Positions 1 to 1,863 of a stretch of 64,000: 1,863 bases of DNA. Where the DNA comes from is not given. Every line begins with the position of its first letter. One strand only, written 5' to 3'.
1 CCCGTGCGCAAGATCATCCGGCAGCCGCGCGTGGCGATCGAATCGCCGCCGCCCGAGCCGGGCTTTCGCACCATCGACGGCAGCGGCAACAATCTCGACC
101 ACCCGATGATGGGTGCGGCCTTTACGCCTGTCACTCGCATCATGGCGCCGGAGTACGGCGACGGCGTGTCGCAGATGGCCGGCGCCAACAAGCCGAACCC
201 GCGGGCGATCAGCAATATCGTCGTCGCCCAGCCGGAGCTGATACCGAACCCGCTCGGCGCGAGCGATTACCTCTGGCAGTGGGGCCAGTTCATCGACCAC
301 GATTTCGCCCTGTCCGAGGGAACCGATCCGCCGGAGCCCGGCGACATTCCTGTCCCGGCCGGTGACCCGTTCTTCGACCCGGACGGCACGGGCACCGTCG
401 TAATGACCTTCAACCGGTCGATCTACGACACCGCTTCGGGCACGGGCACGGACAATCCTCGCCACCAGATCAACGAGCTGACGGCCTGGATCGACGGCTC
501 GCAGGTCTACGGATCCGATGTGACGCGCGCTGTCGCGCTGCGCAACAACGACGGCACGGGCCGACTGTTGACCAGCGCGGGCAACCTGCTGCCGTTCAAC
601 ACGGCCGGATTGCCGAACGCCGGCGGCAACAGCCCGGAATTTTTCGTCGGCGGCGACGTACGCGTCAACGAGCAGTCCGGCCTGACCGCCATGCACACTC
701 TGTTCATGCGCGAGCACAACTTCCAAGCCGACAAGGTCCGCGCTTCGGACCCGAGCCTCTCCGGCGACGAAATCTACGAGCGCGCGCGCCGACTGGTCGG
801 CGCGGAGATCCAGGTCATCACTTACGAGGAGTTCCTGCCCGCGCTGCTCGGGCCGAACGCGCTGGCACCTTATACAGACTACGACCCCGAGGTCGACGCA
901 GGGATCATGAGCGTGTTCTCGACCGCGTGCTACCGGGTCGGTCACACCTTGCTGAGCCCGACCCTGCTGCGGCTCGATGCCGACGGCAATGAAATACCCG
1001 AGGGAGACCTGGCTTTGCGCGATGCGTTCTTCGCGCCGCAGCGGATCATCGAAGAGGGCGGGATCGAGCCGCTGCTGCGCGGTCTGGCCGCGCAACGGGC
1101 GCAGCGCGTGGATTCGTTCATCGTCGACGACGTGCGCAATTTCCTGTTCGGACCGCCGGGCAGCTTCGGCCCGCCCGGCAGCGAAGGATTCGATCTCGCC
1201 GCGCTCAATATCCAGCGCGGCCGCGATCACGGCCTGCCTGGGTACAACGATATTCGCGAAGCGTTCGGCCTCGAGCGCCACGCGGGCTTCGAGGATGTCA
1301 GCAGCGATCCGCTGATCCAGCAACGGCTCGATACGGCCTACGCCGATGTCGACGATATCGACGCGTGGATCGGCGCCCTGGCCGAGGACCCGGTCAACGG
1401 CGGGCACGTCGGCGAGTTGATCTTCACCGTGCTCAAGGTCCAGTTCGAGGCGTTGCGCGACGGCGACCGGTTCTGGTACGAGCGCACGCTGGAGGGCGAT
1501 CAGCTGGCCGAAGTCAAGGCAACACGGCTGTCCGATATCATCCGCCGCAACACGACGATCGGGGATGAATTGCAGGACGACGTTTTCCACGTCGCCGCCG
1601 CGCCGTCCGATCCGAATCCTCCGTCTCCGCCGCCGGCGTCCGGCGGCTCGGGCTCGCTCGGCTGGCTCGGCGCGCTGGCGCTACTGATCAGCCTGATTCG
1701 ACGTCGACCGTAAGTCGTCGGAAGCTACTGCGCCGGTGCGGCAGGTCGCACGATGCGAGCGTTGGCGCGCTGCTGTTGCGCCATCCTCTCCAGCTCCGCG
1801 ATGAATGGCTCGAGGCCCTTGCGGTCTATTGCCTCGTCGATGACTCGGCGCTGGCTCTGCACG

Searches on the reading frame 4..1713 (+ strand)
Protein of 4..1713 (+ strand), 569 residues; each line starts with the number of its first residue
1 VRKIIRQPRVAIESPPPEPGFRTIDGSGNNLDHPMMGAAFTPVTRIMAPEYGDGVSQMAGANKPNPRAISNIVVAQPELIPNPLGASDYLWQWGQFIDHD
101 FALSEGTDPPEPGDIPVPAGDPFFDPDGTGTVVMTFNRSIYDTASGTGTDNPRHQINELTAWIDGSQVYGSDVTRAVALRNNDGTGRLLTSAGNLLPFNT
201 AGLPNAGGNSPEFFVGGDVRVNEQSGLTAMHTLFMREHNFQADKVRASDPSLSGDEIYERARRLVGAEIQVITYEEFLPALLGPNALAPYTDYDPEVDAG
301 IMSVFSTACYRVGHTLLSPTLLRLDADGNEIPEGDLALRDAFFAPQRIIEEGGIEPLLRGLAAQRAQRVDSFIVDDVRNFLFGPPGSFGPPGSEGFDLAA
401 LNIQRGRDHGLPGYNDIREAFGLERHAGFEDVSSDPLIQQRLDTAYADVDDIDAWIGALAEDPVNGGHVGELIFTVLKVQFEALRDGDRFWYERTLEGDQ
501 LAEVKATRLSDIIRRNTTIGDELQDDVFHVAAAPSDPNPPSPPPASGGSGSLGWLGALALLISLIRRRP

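Call 72: search_protein_families(library=pfam, proteins=[window:4-1713:+], max_evalue=0.00001)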
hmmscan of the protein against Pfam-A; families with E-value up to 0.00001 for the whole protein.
window:4-1713:+ (569 aa): 1 family
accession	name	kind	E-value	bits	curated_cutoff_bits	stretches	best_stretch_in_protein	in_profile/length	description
PF03098.20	An_peroxidase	-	3.2e-155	518.2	25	1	21-528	1-530/530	Animal haem peroxidase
